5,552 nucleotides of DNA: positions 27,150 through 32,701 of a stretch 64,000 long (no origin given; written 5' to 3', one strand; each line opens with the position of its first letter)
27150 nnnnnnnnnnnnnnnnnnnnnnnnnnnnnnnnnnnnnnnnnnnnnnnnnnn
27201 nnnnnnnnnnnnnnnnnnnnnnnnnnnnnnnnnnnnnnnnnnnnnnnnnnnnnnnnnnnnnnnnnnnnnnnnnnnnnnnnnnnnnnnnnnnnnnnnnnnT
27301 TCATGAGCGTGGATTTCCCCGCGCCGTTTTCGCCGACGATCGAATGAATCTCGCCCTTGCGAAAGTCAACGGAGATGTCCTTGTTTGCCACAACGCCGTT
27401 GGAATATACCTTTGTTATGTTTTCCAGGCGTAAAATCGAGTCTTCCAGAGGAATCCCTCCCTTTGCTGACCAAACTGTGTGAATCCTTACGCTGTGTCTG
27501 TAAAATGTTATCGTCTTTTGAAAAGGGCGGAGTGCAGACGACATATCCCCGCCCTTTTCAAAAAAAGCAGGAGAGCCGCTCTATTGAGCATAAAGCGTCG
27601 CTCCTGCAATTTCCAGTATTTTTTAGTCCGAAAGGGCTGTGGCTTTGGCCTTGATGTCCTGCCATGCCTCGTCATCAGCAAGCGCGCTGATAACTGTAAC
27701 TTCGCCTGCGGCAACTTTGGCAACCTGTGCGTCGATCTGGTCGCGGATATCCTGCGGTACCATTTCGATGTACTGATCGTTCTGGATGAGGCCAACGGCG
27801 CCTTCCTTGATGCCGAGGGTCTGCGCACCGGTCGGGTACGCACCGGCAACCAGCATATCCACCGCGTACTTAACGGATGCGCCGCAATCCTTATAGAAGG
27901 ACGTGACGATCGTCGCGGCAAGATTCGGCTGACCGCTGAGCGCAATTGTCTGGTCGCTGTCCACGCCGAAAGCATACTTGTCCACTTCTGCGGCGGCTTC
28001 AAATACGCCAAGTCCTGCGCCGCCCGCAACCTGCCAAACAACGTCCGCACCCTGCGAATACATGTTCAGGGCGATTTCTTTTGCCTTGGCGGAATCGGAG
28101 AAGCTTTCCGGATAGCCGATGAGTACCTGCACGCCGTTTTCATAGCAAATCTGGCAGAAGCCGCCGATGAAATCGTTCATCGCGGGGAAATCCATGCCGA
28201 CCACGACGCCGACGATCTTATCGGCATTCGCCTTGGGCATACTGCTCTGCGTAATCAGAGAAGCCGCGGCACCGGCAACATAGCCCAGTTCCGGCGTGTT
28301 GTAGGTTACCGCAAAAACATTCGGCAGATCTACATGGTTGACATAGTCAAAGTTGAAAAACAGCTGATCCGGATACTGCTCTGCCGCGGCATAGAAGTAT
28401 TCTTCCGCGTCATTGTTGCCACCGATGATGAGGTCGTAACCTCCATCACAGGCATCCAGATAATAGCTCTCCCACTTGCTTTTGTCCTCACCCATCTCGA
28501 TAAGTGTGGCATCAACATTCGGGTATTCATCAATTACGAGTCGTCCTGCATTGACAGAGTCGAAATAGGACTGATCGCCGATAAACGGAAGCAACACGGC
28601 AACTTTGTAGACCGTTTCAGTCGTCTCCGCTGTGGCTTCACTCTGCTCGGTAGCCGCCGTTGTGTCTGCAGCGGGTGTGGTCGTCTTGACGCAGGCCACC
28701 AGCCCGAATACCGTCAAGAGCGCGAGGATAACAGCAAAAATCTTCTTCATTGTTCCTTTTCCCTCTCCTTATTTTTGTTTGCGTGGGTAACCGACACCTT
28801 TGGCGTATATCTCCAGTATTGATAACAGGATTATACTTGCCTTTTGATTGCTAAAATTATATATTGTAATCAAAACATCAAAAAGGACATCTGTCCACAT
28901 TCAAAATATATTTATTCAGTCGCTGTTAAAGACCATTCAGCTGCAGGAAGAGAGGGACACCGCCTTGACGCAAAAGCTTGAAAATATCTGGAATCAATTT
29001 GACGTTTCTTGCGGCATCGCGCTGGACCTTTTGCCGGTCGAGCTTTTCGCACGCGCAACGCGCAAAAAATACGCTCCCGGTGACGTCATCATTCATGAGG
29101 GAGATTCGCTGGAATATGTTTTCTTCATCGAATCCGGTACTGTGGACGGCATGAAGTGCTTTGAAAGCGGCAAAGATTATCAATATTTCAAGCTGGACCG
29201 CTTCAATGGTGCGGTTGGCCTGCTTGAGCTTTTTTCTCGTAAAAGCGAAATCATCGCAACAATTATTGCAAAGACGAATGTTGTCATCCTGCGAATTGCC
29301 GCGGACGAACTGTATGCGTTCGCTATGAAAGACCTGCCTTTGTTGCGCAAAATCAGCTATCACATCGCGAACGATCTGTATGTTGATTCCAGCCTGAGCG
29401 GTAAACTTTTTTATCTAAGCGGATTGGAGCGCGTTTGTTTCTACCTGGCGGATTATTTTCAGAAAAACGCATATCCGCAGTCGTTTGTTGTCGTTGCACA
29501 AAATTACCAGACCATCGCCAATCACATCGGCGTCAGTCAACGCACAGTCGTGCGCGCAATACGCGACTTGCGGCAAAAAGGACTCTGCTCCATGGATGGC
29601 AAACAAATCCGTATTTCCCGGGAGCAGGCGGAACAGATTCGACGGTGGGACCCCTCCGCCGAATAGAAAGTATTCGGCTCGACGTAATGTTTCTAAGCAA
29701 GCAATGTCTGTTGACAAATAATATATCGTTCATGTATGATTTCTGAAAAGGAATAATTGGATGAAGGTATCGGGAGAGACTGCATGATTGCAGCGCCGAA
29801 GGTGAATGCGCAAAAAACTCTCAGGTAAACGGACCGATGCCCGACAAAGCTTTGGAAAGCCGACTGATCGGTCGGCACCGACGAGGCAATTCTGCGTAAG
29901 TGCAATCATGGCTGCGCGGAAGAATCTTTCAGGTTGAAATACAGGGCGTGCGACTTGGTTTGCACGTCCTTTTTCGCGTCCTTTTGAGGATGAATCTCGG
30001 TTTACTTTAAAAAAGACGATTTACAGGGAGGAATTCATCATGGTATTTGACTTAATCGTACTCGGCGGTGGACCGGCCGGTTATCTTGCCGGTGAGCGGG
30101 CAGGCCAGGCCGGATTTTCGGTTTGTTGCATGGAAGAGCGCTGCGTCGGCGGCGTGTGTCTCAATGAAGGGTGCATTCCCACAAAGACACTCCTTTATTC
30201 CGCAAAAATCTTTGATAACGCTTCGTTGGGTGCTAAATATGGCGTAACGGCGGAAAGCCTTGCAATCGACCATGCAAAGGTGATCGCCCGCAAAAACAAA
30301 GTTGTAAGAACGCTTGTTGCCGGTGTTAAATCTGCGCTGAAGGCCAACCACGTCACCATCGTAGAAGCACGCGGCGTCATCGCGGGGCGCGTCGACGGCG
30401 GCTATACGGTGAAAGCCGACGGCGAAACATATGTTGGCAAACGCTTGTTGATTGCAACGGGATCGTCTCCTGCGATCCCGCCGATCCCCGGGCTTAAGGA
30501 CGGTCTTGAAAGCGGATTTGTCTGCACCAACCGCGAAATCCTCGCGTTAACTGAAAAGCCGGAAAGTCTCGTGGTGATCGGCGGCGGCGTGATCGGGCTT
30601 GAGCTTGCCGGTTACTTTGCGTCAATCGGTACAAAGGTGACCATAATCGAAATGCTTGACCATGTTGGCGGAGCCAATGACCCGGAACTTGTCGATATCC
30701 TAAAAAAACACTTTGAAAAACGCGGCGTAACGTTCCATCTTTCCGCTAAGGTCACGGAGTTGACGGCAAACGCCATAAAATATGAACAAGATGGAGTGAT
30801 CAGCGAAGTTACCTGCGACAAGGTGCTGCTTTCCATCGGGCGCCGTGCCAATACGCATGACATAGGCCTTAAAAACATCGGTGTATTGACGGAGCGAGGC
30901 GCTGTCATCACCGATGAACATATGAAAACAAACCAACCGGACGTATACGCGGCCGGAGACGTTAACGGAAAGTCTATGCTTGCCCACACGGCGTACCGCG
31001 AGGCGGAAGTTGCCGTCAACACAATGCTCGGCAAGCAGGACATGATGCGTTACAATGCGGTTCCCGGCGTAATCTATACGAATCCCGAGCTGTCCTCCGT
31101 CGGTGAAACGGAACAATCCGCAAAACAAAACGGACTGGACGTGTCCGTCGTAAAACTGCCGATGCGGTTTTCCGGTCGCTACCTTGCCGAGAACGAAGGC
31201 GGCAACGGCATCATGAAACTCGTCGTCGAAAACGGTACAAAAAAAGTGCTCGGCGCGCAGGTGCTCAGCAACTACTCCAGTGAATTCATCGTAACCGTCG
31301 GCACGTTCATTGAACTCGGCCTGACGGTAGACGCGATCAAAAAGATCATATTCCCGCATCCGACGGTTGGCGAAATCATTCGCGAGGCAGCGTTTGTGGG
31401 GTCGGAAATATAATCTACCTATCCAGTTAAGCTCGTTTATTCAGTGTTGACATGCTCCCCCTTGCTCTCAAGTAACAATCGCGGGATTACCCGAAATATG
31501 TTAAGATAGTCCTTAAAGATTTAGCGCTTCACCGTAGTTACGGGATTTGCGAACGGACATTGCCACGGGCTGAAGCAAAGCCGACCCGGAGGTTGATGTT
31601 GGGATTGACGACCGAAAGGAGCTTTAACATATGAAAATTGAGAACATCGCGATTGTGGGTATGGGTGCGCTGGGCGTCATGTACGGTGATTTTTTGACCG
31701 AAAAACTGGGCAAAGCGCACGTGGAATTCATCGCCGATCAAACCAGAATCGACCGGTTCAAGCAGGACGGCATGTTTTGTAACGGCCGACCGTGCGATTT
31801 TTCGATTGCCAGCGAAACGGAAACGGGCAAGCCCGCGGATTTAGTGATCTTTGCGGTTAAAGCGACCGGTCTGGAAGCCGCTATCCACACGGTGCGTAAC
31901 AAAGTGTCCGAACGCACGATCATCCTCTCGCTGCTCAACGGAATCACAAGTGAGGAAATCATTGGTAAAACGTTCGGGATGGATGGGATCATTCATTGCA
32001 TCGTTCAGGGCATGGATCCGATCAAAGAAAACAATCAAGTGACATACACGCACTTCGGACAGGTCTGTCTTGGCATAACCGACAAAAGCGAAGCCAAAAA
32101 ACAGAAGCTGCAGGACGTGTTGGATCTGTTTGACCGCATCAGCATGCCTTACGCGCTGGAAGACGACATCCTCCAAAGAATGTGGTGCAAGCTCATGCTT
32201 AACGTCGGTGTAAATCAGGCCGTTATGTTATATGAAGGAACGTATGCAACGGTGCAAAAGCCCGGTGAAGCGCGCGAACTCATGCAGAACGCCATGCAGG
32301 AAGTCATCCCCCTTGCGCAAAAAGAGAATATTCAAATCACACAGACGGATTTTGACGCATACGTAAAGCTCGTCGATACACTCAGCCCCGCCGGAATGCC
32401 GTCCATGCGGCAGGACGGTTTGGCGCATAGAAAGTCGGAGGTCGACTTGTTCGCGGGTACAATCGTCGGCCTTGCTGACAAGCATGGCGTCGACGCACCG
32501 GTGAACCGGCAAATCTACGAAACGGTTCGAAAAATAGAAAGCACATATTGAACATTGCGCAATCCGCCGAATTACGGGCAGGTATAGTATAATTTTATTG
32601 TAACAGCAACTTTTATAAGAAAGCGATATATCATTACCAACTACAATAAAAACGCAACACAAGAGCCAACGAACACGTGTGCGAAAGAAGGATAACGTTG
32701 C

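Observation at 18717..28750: Nucleoside-type importer operon ending in an ADP-ribosylglycohydrolase fusion: candidate pathway for a modified riboside or ribosyl conjugate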

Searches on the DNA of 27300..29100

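Call 66: search_rna_families(source=window, start=27300, end=29100, threshold=evalue, max_evalue=1)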
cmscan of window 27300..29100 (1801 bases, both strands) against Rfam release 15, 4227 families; matches with E-value up to 1: 2.
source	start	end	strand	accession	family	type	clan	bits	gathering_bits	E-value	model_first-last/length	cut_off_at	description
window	27512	27567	-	RF00979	mir-553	Gene; miRNA;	-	25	82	0.062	1-62/62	no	mir-553 microRNA precursor family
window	27703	27757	+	RF00223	IRES_Bip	Cis-reg; IRES;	-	13.1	40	0.29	1-263/263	no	bip internal ribosome entry site (IRES)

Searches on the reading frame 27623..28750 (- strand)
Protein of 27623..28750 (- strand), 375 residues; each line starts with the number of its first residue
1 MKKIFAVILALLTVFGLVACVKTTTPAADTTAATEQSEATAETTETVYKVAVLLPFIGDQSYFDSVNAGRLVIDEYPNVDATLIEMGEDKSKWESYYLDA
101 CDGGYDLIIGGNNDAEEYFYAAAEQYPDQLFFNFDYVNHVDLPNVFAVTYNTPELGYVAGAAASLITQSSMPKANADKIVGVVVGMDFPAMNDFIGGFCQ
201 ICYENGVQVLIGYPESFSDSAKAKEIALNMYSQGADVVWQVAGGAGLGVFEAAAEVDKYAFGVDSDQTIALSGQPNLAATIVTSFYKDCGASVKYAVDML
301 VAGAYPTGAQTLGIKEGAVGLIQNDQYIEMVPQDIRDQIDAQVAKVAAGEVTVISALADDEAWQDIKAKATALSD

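Call 3: search_protein_families(library=pfam, proteins=[window:27623-28750:-], max_evalue=0.01)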
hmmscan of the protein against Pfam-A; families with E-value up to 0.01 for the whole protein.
window:27623-28750:- (375 aa): 1 family
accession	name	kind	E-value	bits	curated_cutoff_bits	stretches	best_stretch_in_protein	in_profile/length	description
PF02608.20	Bmp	-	5.7e-36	124.5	24.1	1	56-329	11-277/301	ABC transporter substrate-binding protein PnrA-like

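Call 4: search_protein_families(library=ncbifam, proteins=[window:27623-28750:-], max_evalue=0.01)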
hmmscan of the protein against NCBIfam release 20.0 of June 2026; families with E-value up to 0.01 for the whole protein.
window:27623-28750:- (375 aa): 2 families
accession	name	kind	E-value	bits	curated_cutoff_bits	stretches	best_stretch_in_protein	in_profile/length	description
NF047927.1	ABC_BMP_B6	equivalog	4.6e-13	49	400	1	140-359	94-305/314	putative B6 ABC transporter substrate-binding protein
NF050142.1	PG1828_fam_lipo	equivalog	4.4e-05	24.1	50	1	1-52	1-53/59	PG1828 family lipoprotein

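Call 10: search_solved_structures(query=window:27623-28750:-, max_evalue=0.01)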
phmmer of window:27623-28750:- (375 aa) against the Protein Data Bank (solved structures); distinct sequences matched with E-value up to 0.01: 14.
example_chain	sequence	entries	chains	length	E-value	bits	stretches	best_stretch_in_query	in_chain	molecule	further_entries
4iil_A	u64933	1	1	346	1.5e-23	87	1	78-353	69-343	Membrane lipoprotein TpN38(b)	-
7x0r_A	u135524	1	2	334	3.4e-20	75.9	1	101-362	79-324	Lbp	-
6yab_AAA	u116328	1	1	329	6.4e-17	65.2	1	98-321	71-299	Lipoprotein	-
6ya3_C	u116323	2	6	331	6.5e-17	65.1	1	98-321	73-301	Lipoprotein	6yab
6y9u_A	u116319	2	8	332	6.5e-17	65.1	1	98-321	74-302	Lipoprotein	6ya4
6yab_DDD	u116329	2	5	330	6.6e-17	65.1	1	98-321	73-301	Lipoprotein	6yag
2fqw_A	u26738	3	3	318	9.3e-17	64.6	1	106-338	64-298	Membrane lipoprotein tmpC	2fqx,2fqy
4pev_A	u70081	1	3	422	2.1e-16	63.5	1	22-324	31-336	Membrane lipoprotein family protein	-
9q1u_A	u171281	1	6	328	2.4e-13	53.4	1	49-354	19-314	Basic membrane protein A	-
6shu_A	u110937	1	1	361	2.3e-12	50.2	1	96-326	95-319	Basic membrane protein D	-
2hqb_A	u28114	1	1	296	9.5e-12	48.1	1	56-343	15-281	Transcriptional activator of comK gene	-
4p98_A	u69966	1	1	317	8.8e-07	31.8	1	88-352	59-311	Extracellular solute-binding protein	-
4ycs_A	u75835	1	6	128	4.4e-05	26.2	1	76-165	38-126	Uncharacterized protein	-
6pi5_A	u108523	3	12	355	0.001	21.7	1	210-354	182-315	Atrazine periplasmic binding protein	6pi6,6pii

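Call 74: search_protein_families(library=padloc, proteins=[window:27623-28750:-], max_evalue=0.001)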
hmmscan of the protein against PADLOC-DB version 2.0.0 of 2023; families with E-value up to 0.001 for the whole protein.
window:27623-28750:- (375 aa): 0 families

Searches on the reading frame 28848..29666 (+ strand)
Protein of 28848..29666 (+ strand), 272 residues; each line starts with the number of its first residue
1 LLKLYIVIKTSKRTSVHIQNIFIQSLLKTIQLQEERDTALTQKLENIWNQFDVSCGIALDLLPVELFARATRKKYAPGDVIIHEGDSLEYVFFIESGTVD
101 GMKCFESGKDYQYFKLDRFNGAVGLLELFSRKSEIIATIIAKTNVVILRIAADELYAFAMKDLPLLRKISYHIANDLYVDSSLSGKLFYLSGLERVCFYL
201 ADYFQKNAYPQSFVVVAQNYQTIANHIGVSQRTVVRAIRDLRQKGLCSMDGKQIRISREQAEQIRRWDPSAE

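Call 3: search_protein_families(library=pfam, proteins=[window:28848-29666:+], max_evalue=0.01)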
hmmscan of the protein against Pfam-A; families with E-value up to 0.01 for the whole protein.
window:28848-29666:+ (272 aa): 5 families
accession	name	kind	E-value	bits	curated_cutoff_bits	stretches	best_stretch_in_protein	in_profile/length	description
PF00027.35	cNMP_binding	-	5.5e-13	49.1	27.5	1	73-161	2-88/89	Cyclic nucleotide-binding domain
PF13545.12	HTH_Crp_2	-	1.5e-08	34.9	27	1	194-259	1-64/70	Crp-like helix-turn-helix domain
PF13730.12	HTH_36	-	1.6e-06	28.3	25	1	208-246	24-54/55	Helix-turn-helix domain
PF08279.18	HTH_11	-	0.00014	22.1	25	1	221-245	19-43/55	HTH domain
PF01047.28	MarR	-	0.0085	16.4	24.6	0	219-247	19-47/59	MarR family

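Call 4: search_protein_families(library=ncbifam, proteins=[window:28848-29666:+], max_evalue=0.01)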
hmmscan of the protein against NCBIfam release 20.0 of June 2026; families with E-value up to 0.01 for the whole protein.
window:28848-29666:+ (272 aa): 9 families
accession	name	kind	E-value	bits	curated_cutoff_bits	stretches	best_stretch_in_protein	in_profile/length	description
NF008732.0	PRK11753.1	equivalog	5.1e-13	49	266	1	66-255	19-209/214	cAMP-activated global transcriptional regulator CRP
TIGR03697.1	NtcA_cyano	equivalog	7.1e-08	32.4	244.95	1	78-256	1-182/193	global nitrogen regulator NtcA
NF007707.0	PRK10402.1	subfamily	6.8e-06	25.8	180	1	68-260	29-212/226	transcriptional regulator YeiL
NF008365.0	PRK11161.1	subfamily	1e-05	25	228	1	75-260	52-237/250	fumarate/nitrate reduction transcriptional regulator Fnr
NF050806.1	TransRegFixKCaul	equivalog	2e-05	23.9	300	1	66-250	19-197/215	transcriptional regulator FixK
NF041163.2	encap_f2b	equivalog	3.4e-05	23.1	400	1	65-167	90-191/450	family 2B encapsulin nanocompartment shell protein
NF006901.0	PRK09392.1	equivalog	6.2e-05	22.4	211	1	74-260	34-215/236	transcriptional activator FtrB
NF045989.1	TransRegFnrLRhodb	equivalog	0.0003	20.1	300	0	221-253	189-221/245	transcriptional regulator FnrL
TIGR01884.1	cas_HTH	subfamily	0.00088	18.7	60.2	1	220-253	159-193/202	CRISPR-associated CARF protein Csa3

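Call 74: search_protein_families(library=padloc, proteins=[window:28965-29666:+], max_evalue=0.001)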
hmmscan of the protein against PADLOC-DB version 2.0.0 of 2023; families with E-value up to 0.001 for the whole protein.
window:28965-29666:+ (233 aa): 7 families
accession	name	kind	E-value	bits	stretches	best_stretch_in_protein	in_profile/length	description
PDLC00731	Effector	-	1.7e-06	25.2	1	25-138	34-141/306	TIR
PDLC02371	PycTIR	-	1.6e-05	22.4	1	26-135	32-135/288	-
PDLC01857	CARF3--CARF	-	0.00028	18.6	1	138-215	104-180/201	-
PDLC01434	CasR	-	0.00035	18.5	1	181-217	144-180/191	"CAS-I,CAS-II,CAS-III,CAS-IV,CAS-V,CAS-VI; associated_signaling"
PDLC01268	CasR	-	0.00039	18.4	1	182-216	141-173/179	"CAS-I,CAS-II,CAS-III,CAS-IV,CAS-V,CAS-VI; associated_signaling"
PDLC00732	Effector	-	0.00076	16.5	0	30-139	35-138/301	TIR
PDLC01850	CARF3--CARF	-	0.00094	17.1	0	181-218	162-199/209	-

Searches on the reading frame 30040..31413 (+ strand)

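Call 24: search_protein_families(library=pfam, proteins=[window:30040-31413:+], max_evalue=0.0001)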
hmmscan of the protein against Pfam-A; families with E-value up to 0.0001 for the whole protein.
window:30040-31413:+ (457 aa): 7 families
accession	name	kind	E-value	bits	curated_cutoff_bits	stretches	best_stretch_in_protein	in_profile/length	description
PF07992.20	Pyr_redox_2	-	8.1e-71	239.2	26.1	1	3-322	1-291/291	Pyridine nucleotide-disulphide oxidoreductase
PF02852.28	Pyr_redox_dim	-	2.2e-27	95.9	25.3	1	341-451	1-110/110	Pyridine nucleotide-disulphide oxidoreductase, dimerisation domain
PF00070.33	Pyr_redox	-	9.5e-21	74.5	22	1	177-245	2-70/82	Pyridine nucleotide-disulphide oxidoreductase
PF13738.12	Pyr_redox_3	-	7e-14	52.2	30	1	6-306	1-305/305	Pyridine nucleotide-disulphide oxidoreductase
PF03486.20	HI0933_like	-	4.8e-09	36.5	50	0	4-33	2-31/244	HI0933-like protein Rossmann domain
PF13450.12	NAD_binding_8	-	2e-08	34.8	21.9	0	179-212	1-34/68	NAD(P)-binding Rossmann-like domain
PF12831.13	FAD_oxidored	-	3e-06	27.2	27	0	4-47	1-45/416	FAD dependent oxidoreductase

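Call 75: search_protein_families(library=ncbifam, proteins=[window:30040-31413:+], max_evalue=0.00001)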
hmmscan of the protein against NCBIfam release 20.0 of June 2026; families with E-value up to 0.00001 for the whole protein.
window:30040-31413:+ (457 aa): 50 families (the best 25 are shown)
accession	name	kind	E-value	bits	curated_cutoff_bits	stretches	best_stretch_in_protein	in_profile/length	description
TIGR01350.1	lipoamide_DH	equivalog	6.9e-136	453.6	408.8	1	3-451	2-451/461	dihydrolipoyl dehydrogenase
NF004945.0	PRK06292.2-3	equivalog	2.5e-95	320.1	494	1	3-447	4-445/457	dihydrolipoyl dehydrogenase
TIGR02053.1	MerA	equivalog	4.3e-95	319.4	454.45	1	3-452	1-451/465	mercury(II) reductase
NF004992.0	PRK06370.1-4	equivalog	7.6e-87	291.6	629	1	3-447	5-448/459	FAD-containing oxidoreductase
NF004943.0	PRK06292.2-1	equivalog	3.6e-86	289.7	432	1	3-451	4-452/456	dihydrolipoyl dehydrogenase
NF004991.0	PRK06370.1-3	subfamily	1.9e-85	287.3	620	1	3-451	36-484/509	FAD-containing oxidoreductase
NF004776.0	PRK06116.1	equivalog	4.1e-79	266.7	480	1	3-445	5-444/450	glutathione-disulfide reductase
NF004947.0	PRK06292.2-5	equivalog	5.6e-76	256.3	592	1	3-452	4-456/474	dihydrolipoyl dehydrogenase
NF003585.0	PRK05249.1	equivalog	4.1e-75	253.2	465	1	3-453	7-456/464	Si-specific NAD(P)(+) transhydrogenase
TIGR01424.1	gluta_reduc_2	equivalog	1.8e-70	237.8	606.05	1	3-445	3-440/446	glutathione-disulfide reductase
NF010311.1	PRK13748.1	subfamily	1.7e-69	235.2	600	1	5-451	100-545/560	mercury(II) reductase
NF005884.0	PRK07846.1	equivalog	5.5e-69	232.9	501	1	3-450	4-447/454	mycothione reductase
NF005572.0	PRK07251.1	equivalog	1.9e-67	227.9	537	1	3-447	4-432/438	FAD-containing oxidoreductase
NF004944.0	PRK06292.2-2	equivalog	2.7e-67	227.4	619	1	3-452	4-450/460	dihydrolipoyl dehydrogenase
NF005883.0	PRK07845.1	equivalog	3.6e-67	227.4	479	1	4-451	4-456/466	NAD(P)H-quinone dehydrogenase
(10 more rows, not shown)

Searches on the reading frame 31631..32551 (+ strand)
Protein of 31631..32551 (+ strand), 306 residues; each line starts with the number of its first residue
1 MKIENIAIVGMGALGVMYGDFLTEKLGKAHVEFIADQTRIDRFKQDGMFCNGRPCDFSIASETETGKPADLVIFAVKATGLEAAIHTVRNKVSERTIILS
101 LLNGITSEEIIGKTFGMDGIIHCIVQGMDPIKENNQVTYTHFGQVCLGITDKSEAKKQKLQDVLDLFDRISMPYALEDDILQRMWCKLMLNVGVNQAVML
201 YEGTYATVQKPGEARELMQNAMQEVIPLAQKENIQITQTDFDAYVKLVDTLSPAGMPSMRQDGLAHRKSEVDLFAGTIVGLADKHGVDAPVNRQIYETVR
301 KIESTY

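Call 24: search_protein_families(library=pfam, proteins=[window:31631-32551:+], max_evalue=0.0001)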
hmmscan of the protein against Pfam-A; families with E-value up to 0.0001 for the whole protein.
window:31631-32551:+ (306 aa): 2 families
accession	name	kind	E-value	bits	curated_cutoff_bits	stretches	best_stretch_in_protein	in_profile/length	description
PF08546.17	ApbA_C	-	1.7e-28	99.9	22.7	1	179-303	1-125/125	Ketopantoate reductase PanE/ApbA C terminal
PF02558.23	ApbA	-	7.2e-22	78.1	22.2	1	6-148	1-146/150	Ketopantoate reductase PanE/ApbA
